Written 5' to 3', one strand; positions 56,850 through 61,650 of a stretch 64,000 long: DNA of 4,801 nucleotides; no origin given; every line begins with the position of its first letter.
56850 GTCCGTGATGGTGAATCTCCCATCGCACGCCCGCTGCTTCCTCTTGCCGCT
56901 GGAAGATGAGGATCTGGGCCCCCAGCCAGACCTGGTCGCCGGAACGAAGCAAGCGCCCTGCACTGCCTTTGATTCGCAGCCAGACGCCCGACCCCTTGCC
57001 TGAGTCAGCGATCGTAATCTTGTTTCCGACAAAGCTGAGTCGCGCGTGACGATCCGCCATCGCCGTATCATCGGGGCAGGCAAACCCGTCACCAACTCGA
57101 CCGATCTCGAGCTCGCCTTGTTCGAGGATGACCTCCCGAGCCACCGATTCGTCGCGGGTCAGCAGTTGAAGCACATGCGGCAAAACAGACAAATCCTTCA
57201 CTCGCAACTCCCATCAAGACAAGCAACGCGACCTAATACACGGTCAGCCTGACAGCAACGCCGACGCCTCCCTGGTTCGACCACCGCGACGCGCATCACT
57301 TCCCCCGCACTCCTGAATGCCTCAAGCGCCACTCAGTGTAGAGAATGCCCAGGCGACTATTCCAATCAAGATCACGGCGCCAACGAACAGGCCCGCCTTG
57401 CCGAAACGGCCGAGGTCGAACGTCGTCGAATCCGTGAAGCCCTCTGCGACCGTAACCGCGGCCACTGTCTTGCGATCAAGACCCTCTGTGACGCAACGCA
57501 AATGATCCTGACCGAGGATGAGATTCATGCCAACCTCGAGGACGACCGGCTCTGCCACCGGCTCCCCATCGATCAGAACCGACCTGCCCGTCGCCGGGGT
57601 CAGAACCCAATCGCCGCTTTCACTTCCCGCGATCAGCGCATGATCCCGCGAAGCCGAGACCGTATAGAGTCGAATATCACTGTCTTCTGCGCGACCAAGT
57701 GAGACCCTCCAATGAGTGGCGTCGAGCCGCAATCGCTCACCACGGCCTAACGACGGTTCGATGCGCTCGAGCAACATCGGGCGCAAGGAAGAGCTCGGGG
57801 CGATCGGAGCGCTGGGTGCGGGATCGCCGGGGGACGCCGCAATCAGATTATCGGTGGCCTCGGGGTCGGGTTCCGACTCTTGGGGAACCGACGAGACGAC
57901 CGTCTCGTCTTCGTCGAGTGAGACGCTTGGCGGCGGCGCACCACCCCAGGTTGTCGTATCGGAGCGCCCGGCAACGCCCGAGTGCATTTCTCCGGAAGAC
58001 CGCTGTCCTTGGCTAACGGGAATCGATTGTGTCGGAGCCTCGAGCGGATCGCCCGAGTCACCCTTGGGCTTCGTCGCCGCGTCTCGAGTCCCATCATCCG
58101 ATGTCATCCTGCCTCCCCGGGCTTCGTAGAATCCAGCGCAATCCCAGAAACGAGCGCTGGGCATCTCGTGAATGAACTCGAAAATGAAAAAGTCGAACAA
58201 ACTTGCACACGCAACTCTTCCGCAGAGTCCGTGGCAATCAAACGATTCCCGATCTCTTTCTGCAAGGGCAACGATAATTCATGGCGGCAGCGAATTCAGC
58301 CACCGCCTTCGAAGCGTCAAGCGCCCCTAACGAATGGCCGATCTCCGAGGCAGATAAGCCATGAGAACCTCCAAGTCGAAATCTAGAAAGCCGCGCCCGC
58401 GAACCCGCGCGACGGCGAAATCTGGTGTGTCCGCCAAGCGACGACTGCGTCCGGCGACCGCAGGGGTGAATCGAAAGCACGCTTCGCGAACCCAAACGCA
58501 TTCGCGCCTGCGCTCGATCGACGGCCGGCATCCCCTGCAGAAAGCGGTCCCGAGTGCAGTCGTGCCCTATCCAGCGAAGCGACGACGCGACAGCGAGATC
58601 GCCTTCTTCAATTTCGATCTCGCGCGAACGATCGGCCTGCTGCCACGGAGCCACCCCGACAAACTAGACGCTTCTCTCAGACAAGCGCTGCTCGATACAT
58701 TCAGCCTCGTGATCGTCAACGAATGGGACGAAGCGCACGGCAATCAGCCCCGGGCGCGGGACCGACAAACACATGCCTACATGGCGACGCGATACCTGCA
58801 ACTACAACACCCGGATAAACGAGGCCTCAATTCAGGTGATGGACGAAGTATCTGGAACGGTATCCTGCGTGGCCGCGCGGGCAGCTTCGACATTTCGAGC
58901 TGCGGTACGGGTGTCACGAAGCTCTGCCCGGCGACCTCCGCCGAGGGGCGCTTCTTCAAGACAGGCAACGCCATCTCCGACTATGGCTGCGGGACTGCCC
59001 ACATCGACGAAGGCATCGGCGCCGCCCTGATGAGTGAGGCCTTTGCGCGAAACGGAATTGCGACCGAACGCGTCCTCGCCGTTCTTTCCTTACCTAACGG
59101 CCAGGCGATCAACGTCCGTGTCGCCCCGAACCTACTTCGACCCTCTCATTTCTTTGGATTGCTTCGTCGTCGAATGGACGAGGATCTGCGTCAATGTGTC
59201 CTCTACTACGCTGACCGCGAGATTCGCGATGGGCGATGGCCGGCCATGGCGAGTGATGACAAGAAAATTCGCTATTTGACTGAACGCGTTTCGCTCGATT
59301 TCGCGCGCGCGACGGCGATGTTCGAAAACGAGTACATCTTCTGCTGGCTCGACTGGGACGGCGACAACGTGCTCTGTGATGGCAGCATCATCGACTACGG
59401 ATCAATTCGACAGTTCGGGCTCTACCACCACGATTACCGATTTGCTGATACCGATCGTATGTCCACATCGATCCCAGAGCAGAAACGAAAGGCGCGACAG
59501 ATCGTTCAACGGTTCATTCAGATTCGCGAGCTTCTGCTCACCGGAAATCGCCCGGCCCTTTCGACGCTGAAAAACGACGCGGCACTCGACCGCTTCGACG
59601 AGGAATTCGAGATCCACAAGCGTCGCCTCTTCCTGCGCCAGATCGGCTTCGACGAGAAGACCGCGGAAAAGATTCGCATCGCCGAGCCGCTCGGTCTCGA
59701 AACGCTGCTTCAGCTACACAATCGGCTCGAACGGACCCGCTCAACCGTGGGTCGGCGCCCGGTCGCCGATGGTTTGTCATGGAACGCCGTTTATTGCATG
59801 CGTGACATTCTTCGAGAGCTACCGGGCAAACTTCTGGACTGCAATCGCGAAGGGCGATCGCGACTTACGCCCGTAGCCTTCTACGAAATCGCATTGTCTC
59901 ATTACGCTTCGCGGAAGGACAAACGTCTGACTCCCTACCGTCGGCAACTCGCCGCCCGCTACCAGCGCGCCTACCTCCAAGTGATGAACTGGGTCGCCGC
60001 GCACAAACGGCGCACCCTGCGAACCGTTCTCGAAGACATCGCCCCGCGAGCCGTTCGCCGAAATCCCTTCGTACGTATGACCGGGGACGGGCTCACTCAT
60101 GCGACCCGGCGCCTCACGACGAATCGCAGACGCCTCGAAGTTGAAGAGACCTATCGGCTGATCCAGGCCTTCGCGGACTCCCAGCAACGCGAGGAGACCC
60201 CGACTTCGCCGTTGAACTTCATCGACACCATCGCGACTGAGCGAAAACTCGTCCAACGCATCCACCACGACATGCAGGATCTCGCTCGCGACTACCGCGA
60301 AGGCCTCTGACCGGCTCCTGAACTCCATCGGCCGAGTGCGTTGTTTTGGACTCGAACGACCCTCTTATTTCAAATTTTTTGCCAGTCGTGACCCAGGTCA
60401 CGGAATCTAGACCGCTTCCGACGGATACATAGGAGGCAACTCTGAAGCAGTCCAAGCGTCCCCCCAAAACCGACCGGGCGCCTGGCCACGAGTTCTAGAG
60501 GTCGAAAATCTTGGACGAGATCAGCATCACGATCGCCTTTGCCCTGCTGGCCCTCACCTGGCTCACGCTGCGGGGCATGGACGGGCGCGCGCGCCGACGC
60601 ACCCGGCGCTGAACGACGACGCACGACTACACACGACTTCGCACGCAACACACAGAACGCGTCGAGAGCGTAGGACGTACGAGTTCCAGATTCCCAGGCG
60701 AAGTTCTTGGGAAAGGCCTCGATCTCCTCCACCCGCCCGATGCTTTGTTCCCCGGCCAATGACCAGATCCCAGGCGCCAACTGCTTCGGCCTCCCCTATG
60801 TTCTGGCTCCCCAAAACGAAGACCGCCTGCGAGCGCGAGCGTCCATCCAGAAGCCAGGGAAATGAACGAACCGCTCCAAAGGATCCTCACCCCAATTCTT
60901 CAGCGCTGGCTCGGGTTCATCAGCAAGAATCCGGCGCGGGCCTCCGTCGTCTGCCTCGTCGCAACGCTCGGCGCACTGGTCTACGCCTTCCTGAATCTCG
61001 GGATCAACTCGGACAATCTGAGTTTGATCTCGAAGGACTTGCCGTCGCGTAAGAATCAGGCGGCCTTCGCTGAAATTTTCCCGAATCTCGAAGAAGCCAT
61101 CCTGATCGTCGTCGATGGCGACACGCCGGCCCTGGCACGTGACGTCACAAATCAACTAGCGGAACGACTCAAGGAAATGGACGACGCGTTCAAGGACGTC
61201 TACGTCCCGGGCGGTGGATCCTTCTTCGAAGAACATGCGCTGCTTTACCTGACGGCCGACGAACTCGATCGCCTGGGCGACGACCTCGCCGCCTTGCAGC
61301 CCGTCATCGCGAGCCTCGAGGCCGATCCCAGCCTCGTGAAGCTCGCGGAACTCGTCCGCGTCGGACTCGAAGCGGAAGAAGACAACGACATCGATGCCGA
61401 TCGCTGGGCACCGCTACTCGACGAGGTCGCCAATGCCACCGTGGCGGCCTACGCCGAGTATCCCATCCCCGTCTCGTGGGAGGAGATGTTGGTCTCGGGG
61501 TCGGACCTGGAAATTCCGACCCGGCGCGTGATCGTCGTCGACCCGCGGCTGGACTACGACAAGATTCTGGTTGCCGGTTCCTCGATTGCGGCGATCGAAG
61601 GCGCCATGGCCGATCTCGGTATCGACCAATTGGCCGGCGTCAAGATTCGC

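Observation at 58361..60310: Highly diverged SelO/YdiU-like pseudokinase with a polybasic N-terminus and altered conserved residues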

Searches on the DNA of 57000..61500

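Call 70: search_rna_families(source=window, start=57000, end=61500, threshold=evalue, max_evalue=1)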
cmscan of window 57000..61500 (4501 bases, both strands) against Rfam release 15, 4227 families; matches with E-value up to 1: 1.
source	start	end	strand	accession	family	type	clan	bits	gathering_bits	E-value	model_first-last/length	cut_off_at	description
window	57579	57628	-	RF02040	HOTTIP_1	Gene; lncRNA;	-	20.6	50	0.35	1-57/57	no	HOXA transcript at the distal tip, conserved region 1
